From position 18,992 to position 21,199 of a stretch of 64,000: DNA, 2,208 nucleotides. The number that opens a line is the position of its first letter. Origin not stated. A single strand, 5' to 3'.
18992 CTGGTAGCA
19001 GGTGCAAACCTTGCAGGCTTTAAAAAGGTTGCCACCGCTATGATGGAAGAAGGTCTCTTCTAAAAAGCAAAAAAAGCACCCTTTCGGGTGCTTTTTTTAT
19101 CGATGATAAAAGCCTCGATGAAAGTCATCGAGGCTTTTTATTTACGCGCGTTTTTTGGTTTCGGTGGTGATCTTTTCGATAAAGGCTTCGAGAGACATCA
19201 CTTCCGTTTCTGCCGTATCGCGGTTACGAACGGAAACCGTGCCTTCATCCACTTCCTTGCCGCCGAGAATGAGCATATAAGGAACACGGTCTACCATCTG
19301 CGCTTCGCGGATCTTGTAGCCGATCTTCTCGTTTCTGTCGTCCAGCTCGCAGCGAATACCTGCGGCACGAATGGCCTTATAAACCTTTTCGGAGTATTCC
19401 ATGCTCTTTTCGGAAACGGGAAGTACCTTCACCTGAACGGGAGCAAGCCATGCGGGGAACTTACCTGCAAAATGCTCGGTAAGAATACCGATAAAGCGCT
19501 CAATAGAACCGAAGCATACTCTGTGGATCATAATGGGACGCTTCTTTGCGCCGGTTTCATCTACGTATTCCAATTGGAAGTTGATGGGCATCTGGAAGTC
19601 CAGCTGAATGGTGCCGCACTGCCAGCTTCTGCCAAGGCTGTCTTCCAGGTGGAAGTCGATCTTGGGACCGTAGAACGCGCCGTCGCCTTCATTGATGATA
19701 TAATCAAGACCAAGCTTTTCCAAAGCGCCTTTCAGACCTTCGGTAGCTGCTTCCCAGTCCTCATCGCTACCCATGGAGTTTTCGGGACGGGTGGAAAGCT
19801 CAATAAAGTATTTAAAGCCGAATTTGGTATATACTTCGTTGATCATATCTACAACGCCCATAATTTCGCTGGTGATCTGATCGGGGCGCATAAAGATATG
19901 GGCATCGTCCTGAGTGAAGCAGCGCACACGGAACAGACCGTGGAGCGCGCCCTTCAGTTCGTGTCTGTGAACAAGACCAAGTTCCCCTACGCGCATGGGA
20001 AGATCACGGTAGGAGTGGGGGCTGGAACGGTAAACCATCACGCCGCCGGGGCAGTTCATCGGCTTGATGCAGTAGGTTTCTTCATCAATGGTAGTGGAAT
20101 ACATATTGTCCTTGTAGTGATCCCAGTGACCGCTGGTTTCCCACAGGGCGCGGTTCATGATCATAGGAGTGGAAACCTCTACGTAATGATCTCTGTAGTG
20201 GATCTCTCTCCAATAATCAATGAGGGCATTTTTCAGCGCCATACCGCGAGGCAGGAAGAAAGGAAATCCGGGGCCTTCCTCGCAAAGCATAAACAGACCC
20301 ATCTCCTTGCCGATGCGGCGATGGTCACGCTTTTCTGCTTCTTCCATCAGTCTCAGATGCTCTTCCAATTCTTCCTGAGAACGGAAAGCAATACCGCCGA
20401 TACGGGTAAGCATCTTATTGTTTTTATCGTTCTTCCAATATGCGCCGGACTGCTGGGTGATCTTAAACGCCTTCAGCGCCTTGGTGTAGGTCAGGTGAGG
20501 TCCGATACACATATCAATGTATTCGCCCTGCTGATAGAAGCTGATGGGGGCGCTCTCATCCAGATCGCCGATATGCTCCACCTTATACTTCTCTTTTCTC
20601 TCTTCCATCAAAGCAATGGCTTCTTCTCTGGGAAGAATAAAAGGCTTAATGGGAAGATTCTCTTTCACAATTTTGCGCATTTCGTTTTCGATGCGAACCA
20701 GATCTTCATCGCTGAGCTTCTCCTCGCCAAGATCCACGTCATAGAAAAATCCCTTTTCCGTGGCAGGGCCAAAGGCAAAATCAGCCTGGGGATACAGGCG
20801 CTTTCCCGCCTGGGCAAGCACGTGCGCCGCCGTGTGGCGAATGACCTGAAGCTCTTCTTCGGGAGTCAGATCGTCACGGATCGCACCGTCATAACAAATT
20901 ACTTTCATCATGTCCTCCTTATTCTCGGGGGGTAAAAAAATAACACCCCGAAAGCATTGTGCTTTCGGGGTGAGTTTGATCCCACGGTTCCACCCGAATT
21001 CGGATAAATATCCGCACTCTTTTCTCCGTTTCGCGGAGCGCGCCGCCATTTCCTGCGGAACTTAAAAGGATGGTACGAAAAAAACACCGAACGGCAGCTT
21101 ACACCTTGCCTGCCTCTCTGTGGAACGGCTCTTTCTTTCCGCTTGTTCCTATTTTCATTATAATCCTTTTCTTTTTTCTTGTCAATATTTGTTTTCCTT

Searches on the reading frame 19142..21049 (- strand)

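Call 45: search_protein_families(library=pfam, proteins=[window:19142-21049:-], max_evalue=0.0001)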
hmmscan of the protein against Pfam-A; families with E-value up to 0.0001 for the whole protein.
window:19142-21049:- (635 aa): 3 families
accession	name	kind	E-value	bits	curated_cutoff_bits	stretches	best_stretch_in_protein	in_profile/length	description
PF00587.30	tRNA-synt_2b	-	5e-44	150.9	29.3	1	320-527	4-179/179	tRNA synthetase class II core domain (G, H, P, S and T)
PF03129.25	HGTP_anticodon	-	2e-25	89.2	21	1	539-628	1-92/94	Anticodon binding domain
PF07973.19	tRNA_SAD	-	1.7e-12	47.6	24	1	169-217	1-43/44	Threonyl and Alanyl tRNA synthetase second additional domain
